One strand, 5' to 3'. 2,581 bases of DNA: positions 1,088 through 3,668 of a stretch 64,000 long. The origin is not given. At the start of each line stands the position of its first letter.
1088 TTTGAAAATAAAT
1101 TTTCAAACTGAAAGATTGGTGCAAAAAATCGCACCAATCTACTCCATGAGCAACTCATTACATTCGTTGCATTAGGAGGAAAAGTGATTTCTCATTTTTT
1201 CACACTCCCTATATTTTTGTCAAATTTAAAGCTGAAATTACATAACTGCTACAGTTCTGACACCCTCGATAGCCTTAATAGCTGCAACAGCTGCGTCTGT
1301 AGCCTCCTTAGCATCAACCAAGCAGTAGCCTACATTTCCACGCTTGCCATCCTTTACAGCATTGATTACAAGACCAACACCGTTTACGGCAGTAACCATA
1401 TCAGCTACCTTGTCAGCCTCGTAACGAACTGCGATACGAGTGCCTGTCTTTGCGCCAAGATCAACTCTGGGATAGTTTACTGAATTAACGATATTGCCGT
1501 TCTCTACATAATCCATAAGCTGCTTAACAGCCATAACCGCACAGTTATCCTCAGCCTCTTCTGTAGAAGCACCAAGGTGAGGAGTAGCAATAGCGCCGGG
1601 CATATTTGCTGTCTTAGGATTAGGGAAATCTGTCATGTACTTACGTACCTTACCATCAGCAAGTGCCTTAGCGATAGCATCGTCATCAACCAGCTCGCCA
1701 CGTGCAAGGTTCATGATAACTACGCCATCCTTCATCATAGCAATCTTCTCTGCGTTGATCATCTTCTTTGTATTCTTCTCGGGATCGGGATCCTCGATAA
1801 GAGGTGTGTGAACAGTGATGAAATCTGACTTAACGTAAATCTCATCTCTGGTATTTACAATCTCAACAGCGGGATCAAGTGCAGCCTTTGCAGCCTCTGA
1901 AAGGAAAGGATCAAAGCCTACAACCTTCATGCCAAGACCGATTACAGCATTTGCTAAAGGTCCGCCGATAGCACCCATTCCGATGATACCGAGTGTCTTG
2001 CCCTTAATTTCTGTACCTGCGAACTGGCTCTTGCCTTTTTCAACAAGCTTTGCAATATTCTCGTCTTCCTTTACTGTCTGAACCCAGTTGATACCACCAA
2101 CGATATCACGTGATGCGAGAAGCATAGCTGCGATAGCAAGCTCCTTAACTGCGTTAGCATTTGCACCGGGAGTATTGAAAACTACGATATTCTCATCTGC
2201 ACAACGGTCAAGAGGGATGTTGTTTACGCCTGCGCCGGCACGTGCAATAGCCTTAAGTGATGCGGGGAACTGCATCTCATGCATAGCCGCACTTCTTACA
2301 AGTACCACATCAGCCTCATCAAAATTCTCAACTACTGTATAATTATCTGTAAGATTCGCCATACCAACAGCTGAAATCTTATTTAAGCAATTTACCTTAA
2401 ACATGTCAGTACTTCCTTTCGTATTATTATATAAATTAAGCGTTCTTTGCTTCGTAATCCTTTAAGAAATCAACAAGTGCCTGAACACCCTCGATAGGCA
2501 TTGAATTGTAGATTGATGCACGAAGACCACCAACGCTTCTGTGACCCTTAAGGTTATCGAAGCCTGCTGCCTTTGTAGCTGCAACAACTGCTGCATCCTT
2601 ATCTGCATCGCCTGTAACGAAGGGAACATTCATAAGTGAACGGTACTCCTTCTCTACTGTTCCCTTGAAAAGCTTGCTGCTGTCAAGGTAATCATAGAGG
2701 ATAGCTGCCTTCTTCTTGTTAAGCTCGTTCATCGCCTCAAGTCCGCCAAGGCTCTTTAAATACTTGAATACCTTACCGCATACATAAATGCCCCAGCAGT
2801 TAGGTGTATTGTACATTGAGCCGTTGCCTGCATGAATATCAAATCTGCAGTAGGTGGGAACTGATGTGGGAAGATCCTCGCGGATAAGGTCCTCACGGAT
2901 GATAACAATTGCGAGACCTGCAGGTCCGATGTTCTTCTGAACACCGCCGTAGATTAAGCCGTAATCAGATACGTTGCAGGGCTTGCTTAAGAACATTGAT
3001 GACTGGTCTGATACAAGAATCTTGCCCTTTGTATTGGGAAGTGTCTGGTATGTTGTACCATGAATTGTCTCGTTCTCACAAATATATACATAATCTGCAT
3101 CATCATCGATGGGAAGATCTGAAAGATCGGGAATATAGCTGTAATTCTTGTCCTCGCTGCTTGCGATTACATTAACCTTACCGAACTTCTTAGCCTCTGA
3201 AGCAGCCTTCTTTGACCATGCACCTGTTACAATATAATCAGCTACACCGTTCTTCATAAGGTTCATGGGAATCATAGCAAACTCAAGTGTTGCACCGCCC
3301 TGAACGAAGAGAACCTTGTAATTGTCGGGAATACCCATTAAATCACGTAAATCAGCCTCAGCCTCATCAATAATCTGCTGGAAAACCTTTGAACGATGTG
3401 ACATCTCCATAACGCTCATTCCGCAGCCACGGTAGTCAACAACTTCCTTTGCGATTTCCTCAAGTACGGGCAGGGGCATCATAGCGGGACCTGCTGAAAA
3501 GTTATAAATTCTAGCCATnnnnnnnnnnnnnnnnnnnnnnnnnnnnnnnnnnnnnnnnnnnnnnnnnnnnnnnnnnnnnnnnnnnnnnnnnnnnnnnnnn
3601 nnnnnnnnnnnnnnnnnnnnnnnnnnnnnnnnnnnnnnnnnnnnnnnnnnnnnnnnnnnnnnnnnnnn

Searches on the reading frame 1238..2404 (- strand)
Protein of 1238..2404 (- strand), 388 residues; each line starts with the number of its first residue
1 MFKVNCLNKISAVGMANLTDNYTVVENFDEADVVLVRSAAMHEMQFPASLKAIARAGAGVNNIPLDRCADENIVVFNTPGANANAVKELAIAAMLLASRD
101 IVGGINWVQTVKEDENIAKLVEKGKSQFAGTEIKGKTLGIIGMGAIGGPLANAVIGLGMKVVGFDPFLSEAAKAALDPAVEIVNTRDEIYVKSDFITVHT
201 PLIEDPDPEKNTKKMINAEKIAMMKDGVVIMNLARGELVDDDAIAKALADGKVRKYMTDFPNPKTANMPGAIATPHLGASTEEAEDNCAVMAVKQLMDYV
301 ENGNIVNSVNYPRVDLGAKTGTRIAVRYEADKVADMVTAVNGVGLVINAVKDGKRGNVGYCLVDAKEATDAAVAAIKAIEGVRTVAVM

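Call 25: search_protein_families(library=pfam, proteins=[window:1238-2404:-], max_evalue=0.1)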
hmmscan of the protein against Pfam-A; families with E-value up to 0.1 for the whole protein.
window:1238-2404:- (388 aa): 4 families
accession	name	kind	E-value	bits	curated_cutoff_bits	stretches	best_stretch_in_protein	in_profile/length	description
PF02826.25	2-Hacid_dh_C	-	2.7e-36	125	25.1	1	92-278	2-178/178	D-isomer specific 2-hydroxyacid dehydrogenase, NAD binding domain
PF00389.36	2-Hacid_dh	-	5.6e-19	68.6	24.6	1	20-310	29-134/134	D-isomer specific 2-hydroxyacid dehydrogenase, catalytic domain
PF03446.21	NAD_binding_2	-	0.00058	20.3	21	1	138-199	2-62/161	NAD binding domain of 6-phosphogluconate dehydrogenase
PF03807.23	F420_oxidored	-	0.021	15.8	21.6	0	138-198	2-65/94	NADP oxidoreductase coenzyme F420-dependent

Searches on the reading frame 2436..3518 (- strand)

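Call 25: search_protein_families(library=pfam, proteins=[window:2436-3518:-], max_evalue=0.1)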
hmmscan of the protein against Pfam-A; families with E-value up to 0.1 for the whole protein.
window:2436-3518:- (360 aa): 2 families
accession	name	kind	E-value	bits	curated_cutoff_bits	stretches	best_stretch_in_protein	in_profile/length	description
PF00266.25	Aminotran_5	-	7.4e-47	160.5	21.5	1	4-348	1-371/371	Aminotransferase class-V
PF13912.12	zf-C2H2_6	-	0.019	15.4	25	1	246-259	6-19/27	C2H2-type zinc finger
